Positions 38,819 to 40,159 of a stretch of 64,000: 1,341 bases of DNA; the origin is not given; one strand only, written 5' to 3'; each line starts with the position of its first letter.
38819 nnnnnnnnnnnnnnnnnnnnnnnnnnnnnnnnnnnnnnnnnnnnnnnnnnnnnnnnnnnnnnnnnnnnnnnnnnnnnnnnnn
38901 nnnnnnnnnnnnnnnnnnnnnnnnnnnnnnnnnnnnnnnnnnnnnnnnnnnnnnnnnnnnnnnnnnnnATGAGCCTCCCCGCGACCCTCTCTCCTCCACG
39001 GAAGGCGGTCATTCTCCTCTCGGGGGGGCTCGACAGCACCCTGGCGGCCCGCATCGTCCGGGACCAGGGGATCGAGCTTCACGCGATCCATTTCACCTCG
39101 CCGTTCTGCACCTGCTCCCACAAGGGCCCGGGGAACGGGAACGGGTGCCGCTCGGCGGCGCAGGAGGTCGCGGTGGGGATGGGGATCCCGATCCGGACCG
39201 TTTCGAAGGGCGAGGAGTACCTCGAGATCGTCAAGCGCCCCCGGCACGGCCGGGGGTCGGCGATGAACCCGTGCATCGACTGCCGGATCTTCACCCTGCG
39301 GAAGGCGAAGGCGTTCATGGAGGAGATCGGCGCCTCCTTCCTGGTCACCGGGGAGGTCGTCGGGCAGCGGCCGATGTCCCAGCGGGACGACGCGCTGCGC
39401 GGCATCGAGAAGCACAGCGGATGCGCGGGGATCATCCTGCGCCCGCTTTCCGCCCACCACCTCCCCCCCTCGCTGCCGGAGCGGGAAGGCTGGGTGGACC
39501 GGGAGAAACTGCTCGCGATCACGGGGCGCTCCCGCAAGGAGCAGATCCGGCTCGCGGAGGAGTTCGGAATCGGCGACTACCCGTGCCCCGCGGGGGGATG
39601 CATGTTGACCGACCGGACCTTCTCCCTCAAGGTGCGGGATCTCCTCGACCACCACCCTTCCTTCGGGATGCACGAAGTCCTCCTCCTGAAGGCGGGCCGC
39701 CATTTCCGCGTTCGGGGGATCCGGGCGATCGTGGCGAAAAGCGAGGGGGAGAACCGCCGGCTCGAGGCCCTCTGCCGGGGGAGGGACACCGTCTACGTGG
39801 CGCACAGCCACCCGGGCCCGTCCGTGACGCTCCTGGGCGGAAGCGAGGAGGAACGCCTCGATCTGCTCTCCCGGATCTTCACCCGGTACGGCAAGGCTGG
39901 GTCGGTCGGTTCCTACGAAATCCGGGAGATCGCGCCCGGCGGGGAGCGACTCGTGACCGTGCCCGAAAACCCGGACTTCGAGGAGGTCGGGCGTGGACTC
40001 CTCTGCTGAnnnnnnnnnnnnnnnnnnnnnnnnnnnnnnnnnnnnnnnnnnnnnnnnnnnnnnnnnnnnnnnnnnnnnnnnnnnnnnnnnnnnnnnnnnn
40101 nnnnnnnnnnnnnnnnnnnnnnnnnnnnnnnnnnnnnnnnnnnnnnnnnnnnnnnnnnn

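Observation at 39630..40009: Unknown C-terminal domain on the ThiI-like PP-loop protein in place of THUMP and rhodanese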

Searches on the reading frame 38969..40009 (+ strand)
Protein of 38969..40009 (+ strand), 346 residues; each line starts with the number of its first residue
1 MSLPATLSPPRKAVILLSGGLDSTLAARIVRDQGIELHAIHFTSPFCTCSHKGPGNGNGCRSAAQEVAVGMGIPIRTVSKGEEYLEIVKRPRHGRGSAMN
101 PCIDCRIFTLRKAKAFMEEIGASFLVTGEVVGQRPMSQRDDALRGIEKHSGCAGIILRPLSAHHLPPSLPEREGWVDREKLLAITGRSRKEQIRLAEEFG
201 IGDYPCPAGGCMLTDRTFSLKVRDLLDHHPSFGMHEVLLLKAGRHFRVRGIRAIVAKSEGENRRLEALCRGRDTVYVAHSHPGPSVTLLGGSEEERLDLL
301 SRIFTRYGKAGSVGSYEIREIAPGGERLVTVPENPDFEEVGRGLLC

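Call 4: search_protein_families(library=pfam, proteins=[window:38969-40009:+], max_evalue=1)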
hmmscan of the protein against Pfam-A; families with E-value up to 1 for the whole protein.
window:38969-40009:+ (346 aa): 5 families
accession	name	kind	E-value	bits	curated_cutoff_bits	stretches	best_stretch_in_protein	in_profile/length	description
PF18297.6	NFACT-R_2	-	6.6e-12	45.9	26.9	1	243-325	1-84/104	NFACT protein RNA binding domain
PF02568.20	ThiI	-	2.6e-09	37.4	20.5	1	12-160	5-144/197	Thiamine biosynthesis protein (ThiI)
PF03054.22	tRNA_Me_trans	-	2.1e-08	34.5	20.6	1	12-130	2-127/202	tRNA methyl transferase HUP domain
PF06508.19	QueC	-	0.00019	21.5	22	1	12-43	1-32/210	Queuosine biosynthesis protein QueC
PF00733.27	Asn_synthase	-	0.12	12.5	21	1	15-89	22-89/354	Asparagine synthase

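Call 5: search_protein_families(library=ncbifam, proteins=[window:38969-40009:+], max_evalue=1)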
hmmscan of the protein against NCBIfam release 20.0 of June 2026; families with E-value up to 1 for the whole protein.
window:38969-40009:+ (346 aa): 10 families
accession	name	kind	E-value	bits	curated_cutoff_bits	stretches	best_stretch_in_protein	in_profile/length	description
NF006222.0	PRK08349.1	subfamily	2.2e-10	40.8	251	1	12-160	2-141/198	hypothetical protein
TIGR00342.1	TIGR00342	equivalog_domain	9.4e-10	38.1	264.5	1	12-160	174-312/373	tRNA uracil 4-sulfurtransferase ThiI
NF001138.1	PRK00143.1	equivalog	5e-08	32.3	284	1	13-146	2-138/345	tRNA 2-thiouridine(34) synthase MnmA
TIGR00420.1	trmU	equivalog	4.7e-07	29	236.95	1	12-146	2-142/351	tRNA 2-thiouridine(34) synthase MnmA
TIGR00364.1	TIGR00364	equivalog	0.00074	19.1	150.3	1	13-43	1-31/201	7-cyano-7-deazaguanine synthase QueC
NF047749.1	tRNAThiolNcsA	equivalog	0.0025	17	500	1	5-130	48-171/322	tRNA 2-thiolation protein NcsA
NF011258.0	PRK14664.1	equivalog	0.035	13.2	680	1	12-129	7-116/362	tRNA 2-thiouridine(34) synthase MnmA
TIGR01536.1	asn_synth_AEB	equivalog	0.086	11.8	267.1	1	13-72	255-307/517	asparagine synthase (glutamine-hydrolyzing)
TIGR00268.2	TIGR00268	equivalog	0.14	11.4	150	1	3-48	6-53/259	ATP-dependent sacrificial sulfur transferase LarE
NF002730.0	PRK02628.1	equivalog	0.32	9.1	473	1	11-78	360-425/677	NAD(+) synthase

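Call 7: search_solved_structures(query=window:38969-40009:+, max_evalue=1, show_alignments=2)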
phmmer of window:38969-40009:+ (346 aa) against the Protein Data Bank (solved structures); distinct sequences matched with E-value up to 1: 6.
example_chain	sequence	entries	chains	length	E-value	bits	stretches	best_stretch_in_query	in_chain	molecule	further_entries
2der_A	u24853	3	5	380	7e-06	28.7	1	10-163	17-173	tRNA-specific 2-thiouridylase mnmA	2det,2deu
9hln_A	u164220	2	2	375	0.0001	24.8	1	11-147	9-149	tRNA-specific 2-thiouridylase MnmA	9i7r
4kr6_A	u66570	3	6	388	0.00011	24.8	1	11-162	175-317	Probable tRNA sulfurtransferase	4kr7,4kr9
2c5s_A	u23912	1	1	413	0.00026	23.5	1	11-133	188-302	PROBABLE THIAMINE BIOSYNTHESIS PROTEIN THII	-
9hlv_A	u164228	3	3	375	0.0046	19.4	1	11-147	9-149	tRNA-specific 2-thiouridylase MnmA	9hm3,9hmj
2hma_A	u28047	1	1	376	0.0052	19.2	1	12-147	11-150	Probable tRNA (5-methylaminomethyl-2-thiouridylate)-methyltransferase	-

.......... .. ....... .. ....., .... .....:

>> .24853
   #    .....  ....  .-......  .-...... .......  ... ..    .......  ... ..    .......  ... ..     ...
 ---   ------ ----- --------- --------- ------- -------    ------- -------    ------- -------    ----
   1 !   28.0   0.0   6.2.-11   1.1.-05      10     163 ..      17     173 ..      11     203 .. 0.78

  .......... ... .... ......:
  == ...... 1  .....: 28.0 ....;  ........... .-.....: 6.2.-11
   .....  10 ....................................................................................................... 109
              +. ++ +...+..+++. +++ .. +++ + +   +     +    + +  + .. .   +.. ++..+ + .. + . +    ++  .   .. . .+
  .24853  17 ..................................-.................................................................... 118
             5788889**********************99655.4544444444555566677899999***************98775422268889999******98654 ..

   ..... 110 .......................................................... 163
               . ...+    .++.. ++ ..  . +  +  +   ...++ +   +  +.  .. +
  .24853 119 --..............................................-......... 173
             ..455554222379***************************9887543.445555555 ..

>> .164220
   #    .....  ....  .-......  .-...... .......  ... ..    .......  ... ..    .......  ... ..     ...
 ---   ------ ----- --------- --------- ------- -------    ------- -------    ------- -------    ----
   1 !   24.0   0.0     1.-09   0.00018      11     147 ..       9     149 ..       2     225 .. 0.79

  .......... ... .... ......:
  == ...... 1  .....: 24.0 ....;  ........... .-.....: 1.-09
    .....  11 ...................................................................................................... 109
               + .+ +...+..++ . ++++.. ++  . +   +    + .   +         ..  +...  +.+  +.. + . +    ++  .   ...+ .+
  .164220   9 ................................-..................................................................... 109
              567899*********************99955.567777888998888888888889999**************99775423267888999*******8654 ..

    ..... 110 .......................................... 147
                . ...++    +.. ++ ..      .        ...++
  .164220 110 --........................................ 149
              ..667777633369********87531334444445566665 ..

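Call 10: find_homologous_proteins(query=window:38969-40009:+)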
Query window:38969-40009:+ (346 aa): 7993 proteins with E <= 0.001 among 8000 candidates; the best 120 are listed.
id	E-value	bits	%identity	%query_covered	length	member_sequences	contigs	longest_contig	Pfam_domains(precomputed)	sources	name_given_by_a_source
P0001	7.7e-215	731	93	100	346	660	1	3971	PF03054.23,PF02568.21,PF18297.7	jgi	-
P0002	1.8e-207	706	89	100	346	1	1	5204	PF03054.23,PF02568.21,PF18297.7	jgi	jgi:tRNA-specific 2-thiouridylase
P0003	1.0e-201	688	89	100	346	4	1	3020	PF03054.23,PF02568.21,PF18297.7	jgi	-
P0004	1.1e-201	687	88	100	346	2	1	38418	PF03054.23,PF02568.21,PF18297.7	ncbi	-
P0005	9.7e-200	681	87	100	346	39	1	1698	PF03054.23,PF02568.21,PF18297.7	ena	-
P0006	4.5e-194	662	84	100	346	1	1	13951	PF03054.23,PF02568.21,PF18297.7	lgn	-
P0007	9.7e-191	651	82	100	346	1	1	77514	PF03054.23,PF02568.21,PF18297.7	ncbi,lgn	ncbi:MAG: hypothetical protein OHK0028_02700 [Deltaproteobacteria bacterium]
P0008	1.3e-189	648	83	100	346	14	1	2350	PF03054.23,PF02568.21,PF18297.7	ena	-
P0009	3.4e-187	640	82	100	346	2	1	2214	PF03054.23,PF02568.21,PF18297.7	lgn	-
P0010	2.1e-181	621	80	97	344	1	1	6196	PF03054.23,PF02568.21,PF18297.7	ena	-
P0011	1.7e-179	615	79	98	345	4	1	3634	PF03054.23,PF02568.21,PF18297.7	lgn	-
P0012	1.4e-178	612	79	99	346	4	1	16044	PF03054.23,PF02568.21,PF18297.7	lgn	-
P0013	1.6e-177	608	78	99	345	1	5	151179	PF03054.23,PF02568.21,PF18297.7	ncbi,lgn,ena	-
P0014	3.0e-177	607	80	99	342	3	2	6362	PF03054.23,PF02568.21,PF18297.7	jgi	jgi:tRNA U34 2-thiouridine synthase MnmA/TrmU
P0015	4.2e-177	607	80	99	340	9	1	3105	PF03054.23,PF02568.21,PF18297.7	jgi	jgi:tRNA U34 2-thiouridine synthase MnmA/TrmU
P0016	5.6e-177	606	79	97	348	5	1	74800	PF03054.23,PF02568.21,PF18297.7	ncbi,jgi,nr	ncbi:MAG: hypothetical protein C4529_09460 [Deltaproteobacteria bacterium]|nr:MAG: hypothetical prot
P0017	5.9e-177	606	79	99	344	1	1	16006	PF03054.23,PF02568.21,PF18297.7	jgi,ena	-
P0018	1.0e-176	605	78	97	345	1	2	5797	PF03054.23,PF02568.21,PF18297.7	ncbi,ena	-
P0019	1.9e-176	605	79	99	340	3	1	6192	PF03054.23,PF02568.21,PF18297.7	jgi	jgi:tRNA U34 2-thiouridine synthase MnmA/TrmU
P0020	1.2e-175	602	79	99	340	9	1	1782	PF03054.23,PF02568.21,PF18297.7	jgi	jgi:tRNA-specific 2-thiouridylase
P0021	6.1e-175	600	79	99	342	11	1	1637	PF03054.23,PF02568.21,PF18297.7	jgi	-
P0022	7.3e-175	599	80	99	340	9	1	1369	PF03054.23,PF02568.21,PF18297.7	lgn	-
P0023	5.9e-174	596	78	99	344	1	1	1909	PF03054.23,PF02568.21,PF18297.7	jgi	jgi:tRNA-specific 2-thiouridylase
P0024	1.2e-173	595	78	99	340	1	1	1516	PF03054.23,PF02568.21,PF18297.7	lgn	-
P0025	5.0e-173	593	77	97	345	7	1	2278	PF03054.23,PF02568.21,PF18297.7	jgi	jgi:tRNA-specific 2-thiouridylase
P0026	1.4e-172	592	77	99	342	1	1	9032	PF03054.23,PF02568.21,PF18297.7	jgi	jgi:tRNA-uridine 2-sulfurtransferase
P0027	3.4e-172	590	80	96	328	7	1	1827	PF03054.23,PF02568.21,PF18297.7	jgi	jgi:tRNA U34 2-thiouridine synthase MnmA/TrmU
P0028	1.6e-171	588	75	99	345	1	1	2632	PF03054.23,PF02568.21,PF18297.7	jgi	jgi:tRNA-specific 2-thiouridylase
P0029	2.6e-171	588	77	99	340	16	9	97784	PF03054.23,PF02568.21,PF18297.7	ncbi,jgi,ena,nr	ncbi:MAG: thiamine biosynthesis protein [Deltaproteobacteria bacterium]|jgi:tRNA U34 2-thiouridine s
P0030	2.7e-171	588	77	97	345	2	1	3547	PF03054.23,PF02568.21,PF18297.7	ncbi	ncbi:MAG: hypothetical protein ACM3L8_01035 [Verrucomicrobiota bacterium]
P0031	5.1e-170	583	75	99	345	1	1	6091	PF03054.23,PF02568.21,PF18297.7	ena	-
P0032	7.4e-170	583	78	99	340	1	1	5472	PF03054.23,PF02568.21,PF18297.7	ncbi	ncbi:MAG TPA: hypothetical protein VF847_04610 [Candidatus Deferrimicrobiaceae bacterium]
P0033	1.5e-165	569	74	98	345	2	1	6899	PF03054.23,PF02568.21,PF18297.7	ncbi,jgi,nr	ncbi:MAG: thiamine biosynthesis protein ThiI [Deltaproteobacteria bacterium]|nr:thiamine biosynthesi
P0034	1.8e-165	568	77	96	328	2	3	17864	PF03054.23,PF02568.21,PF18297.7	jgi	jgi:tRNA U34 2-thiouridine synthase MnmA/TrmU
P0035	3.4e-165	567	74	97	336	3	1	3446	PF03054.23,PF02568.21,PF18297.7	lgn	-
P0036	8.5e-165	566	72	99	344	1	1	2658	PF03054.23,PF02568.21,PF18297.7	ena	-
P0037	1.1e-163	562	72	100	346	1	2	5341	PF03054.23,PF02568.21,PF18297.7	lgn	-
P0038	2.4e-162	558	73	97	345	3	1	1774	PF03054.23,PF02568.21,PF18297.7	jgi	jgi:tRNA-specific 2-thiouridylase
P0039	4.6e-161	554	72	97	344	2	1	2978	PF03054.23,PF02568.21,PF18297.7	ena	-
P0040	2.8e-160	551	72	97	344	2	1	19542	PF03054.23,PF02568.21,PF18297.7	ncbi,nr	ncbi:MAG: hypothetical protein IH576_02500 [Deltaproteobacteria bacterium]|nr:hypothetical protein [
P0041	2.9e-158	545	71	97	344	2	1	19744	PF03054.23,PF02568.21,PF18297.7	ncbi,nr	ncbi:MAG: hypothetical protein FWF95_06460 [Syntrophorhabdaceae bacterium]|nr:hypothetical protein [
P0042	7.2e-154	530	95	72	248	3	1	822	PF18297.7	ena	-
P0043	5.1e-152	524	94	72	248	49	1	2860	PF18297.7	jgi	jgi:hypothetical protein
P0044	3.2e-148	512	68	97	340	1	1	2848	PF03054.23,PF02568.21,PF18297.7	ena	-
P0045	1.6e-146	506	67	97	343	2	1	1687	PF03054.23,PF02568.21,PF18297.7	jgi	-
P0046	1.8e-146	506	67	97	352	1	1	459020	PF03054.23,PF02568.21,PF18297.7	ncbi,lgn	-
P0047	2.0e-146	506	67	99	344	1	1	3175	PF03054.23,PF02568.21,PF18297.7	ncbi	-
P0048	2.7e-146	505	80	80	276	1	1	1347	PF18297.7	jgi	jgi:tRNA U34 2-thiouridine synthase MnmA/TrmU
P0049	3.0e-146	505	66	97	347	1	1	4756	PF03054.23,PF02568.21,PF18297.7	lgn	-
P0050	7.5e-146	504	67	97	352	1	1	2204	PF03054.23,PF02568.21,PF18297.7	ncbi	-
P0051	2.6e-145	502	67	97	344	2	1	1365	PF03054.23,PF02568.21,PF18297.7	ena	-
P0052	4.9e-145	501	66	98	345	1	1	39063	PF03054.23,PF02568.21,PF18297.7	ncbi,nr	ncbi:MAG: 7-cyano-7-deazaguanine synthase [Deltaproteobacteria bacterium]|nr:7-cyano-7-deazaguanine 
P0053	2.1e-144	499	67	97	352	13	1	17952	PF03054.23,PF02568.21,PF18297.7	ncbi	-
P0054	2.3e-144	499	65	97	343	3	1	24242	PF03054.23,PF02568.21,PF18297.7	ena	-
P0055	2.7e-144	499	80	80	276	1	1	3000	PF18297.7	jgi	jgi:hypothetical protein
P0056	2.9e-144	499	68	97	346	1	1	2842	PF03054.23,PF06508.20,PF02568.21,PF18297.7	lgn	-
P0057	3.4e-144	498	68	97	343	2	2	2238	PF03054.23,PF02568.21,PF18297.7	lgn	-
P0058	3.8e-144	498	66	99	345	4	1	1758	PF03054.23,PF02568.21,PF18297.7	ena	-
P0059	5.6e-144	498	67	97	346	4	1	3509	PF03054.23,PF02568.21,PF18297.7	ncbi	-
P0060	6.8e-144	497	66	99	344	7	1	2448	PF03054.23,PF02568.21,PF18297.7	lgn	-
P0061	8.7e-144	497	68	97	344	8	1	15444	PF03054.23,PF02568.21,PF18297.7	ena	-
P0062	8.8e-144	497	67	97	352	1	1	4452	PF03054.23,PF02568.21,PF18297.7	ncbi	-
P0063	1.0e-143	497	67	97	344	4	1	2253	PF03054.23,PF02568.21,PF18297.7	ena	-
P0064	1.6e-143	496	66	98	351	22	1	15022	PF03054.23,PF02568.21,PF18297.7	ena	-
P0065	1.7e-143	496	67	97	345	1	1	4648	PF03054.23,PF02568.21,PF18297.7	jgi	-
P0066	2.0e-143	496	66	98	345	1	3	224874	PF03054.23,PF02568.21,PF18297.7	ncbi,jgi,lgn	jgi:hypothetical protein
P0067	4.2e-143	495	68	97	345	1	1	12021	PF03054.23,PF02568.21,PF18297.7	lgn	-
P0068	4.8e-143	495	66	97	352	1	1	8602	PF03054.23,PF02568.21,PF18297.7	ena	-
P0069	9.1e-143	494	66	96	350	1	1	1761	PF03054.23,PF02568.21,PF18297.7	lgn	-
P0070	2.0e-142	493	67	97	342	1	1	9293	PF03054.23,PF02568.21,PF18297.7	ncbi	-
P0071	2.1e-142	492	66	97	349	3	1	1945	PF03054.23,PF02568.21,PF18297.7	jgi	jgi:tRNA U34 2-thiouridine synthase MnmA/TrmU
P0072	3.6e-142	492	65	98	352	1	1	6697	PF03054.23,PF02568.21,PF18297.7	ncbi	ncbi:MAG: hypothetical protein ACM3NF_10125 [Gemmatimonadota bacterium]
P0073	4.1e-142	492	67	97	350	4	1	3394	PF03054.23,PF02568.21,PF18297.7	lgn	-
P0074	4.2e-142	492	65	99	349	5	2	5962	PF03054.23,PF02568.21,PF18297.7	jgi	jgi:tRNA U34 2-thiouridine synthase MnmA/TrmU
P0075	4.5e-142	491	66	97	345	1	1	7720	PF03054.23,PF02568.21,PF18297.7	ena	-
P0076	5.5e-142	491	66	97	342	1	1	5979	PF03054.23,PF02568.21,PF18297.7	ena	-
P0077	1.2e-141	490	66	97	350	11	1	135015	PF03054.23,PF02568.21,PF18297.7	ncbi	-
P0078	1.4e-141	490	65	97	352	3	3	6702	PF03054.23,PF02568.21,PF18297.7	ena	-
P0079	1.7e-141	490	66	97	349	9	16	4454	PF03054.23,PF02568.21,PF18297.7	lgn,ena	-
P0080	2.4e-141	489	65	98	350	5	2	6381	PF03054.23,PF02568.21,PF18297.7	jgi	-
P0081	3.0e-141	489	63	99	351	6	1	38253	PF03054.23,PF02568.21,PF18297.7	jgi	jgi:tRNA U34 2-thiouridine synthase MnmA/TrmU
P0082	3.2e-141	489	64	99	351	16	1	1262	PF03054.23,PF02568.21,PF18297.7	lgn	-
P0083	6.2e-141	488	66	99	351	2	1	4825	PF03054.23,PF02568.21,PF18297.7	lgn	-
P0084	1.1e-140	487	65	97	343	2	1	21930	PF03054.23,PF02568.21,PF18297.7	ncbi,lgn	-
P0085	1.5e-140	486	64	97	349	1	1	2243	PF03054.23,PF02568.21,PF18297.7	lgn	-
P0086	2.0e-140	486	65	97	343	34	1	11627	PF03054.23,PF02568.21,PF18297.7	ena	-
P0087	2.0e-140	486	68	97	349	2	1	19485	PF03054.23,PF02568.21,PF18297.7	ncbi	-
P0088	2.8e-140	486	66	97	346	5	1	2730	PF03054.23,PF02568.21,PF18297.7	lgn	-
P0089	2.9e-140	485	65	99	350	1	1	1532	PF03054.23,PF02568.21,PF18297.7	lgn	-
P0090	4.3e-140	485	66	97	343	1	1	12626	PF03054.23,PF02568.21,PF18297.7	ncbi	-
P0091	4.9e-140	485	67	98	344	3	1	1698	PF03054.23,PF02568.21,PF18297.7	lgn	-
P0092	5.7e-140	485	64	99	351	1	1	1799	PF03054.23,PF02568.21,PF18297.7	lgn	-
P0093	6.3e-140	484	65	97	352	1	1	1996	PF03054.23,PF02568.21,PF18297.7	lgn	-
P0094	7.2e-140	484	65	99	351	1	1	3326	PF03054.23,PF02568.21,PF18297.7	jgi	-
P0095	8.3e-140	484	67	96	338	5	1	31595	PF03054.23,PF02568.21,PF18297.7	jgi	jgi:tRNA U34 2-thiouridine synthase MnmA/TrmU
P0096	9.6e-140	484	66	97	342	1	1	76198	PF03054.23,PF02568.21,PF18297.7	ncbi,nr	ncbi:MAG: hypothetical protein HY896_01510 [Deltaproteobacteria bacterium]|nr:hypothetical protein [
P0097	1.3e-139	483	64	97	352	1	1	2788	PF03054.23,PF02568.21,PF18297.7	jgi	jgi:tRNA U34 2-thiouridine synthase MnmA/TrmU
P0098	1.5e-139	483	64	99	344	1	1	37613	PF03054.23,PF02568.21,PF18297.7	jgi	jgi:tRNA U34 2-thiouridine synthase MnmA/TrmU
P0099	1.7e-139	483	64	99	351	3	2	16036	PF03054.23,PF02568.21,PF18297.7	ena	-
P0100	2.6e-139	482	66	97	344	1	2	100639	PF03054.23,PF02568.21,PF18297.7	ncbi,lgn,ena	-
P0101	2.7e-139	482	63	99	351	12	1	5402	PF03054.23,PF02568.21,PF18297.7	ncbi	ncbi:MAG TPA: hypothetical protein VH866_02945 [Candidatus Deferrimicrobiaceae bacterium]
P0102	5.0e-139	481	65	97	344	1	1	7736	PF03054.23,PF02568.21,PF18297.7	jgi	jgi:tRNA U34 2-thiouridine synthase MnmA/TrmU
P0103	8.6e-139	481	64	97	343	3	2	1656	PF03054.23,PF02568.21,PF18297.7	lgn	-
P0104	9.7e-139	480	63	100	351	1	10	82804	PF03054.23,PF02568.21,PF18297.7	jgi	jgi:tRNA-uridine 2-sulfurtransferase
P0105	9.7e-139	480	64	97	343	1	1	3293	PF03054.23,PF02568.21,PF18297.7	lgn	-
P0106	1.1e-138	480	63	99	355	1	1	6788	PF03054.23,PF02568.21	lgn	-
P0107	1.6e-138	480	63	99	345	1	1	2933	PF03054.23,PF02568.21,PF18297.7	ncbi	-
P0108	2.7e-138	479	65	97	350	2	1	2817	PF03054.23,PF02568.21,PF18297.7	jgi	-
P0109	2.8e-138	479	65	97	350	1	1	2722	PF03054.23,PF02568.21,PF18297.7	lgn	-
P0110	3.3e-138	479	64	97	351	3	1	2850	PF03054.23,PF02568.21,PF18297.7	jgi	jgi:tRNA-uridine 2-sulfurtransferase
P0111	4.1e-138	478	64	99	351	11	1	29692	PF03054.23,PF02568.21,PF18297.7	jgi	jgi:tRNA U34 2-thiouridine synthase MnmA/TrmU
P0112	5.0e-138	478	64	99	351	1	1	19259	PF03054.23,PF02568.21,PF18297.7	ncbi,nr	ncbi:MAG: hypothetical protein HZA60_10265 [Deltaproteobacteria bacterium]|nr:hypothetical protein [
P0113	6.4e-138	478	65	97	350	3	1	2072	PF03054.23,PF02568.21,PF18297.7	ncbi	-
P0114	6.7e-138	478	64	97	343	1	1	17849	PF03054.23,PF02568.21,PF18297.7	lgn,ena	-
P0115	7.2e-138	478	64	97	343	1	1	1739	PF03054.23,PF02568.21,PF18297.7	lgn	-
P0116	8.7e-138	477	65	97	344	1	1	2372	PF03054.23,PF02568.21,PF18297.7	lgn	-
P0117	1.2e-137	477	63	98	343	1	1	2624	PF03054.23,PF02568.21,PF18297.7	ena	-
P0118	1.5e-137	477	65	97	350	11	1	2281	PF03054.23,PF02568.21,PF18297.7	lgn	-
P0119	2.0e-137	476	64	97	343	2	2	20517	PF03054.23,PF02568.21,PF18297.7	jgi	-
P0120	2.9e-137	476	64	97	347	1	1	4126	PF03054.23,PF02568.21,PF18297.7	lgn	-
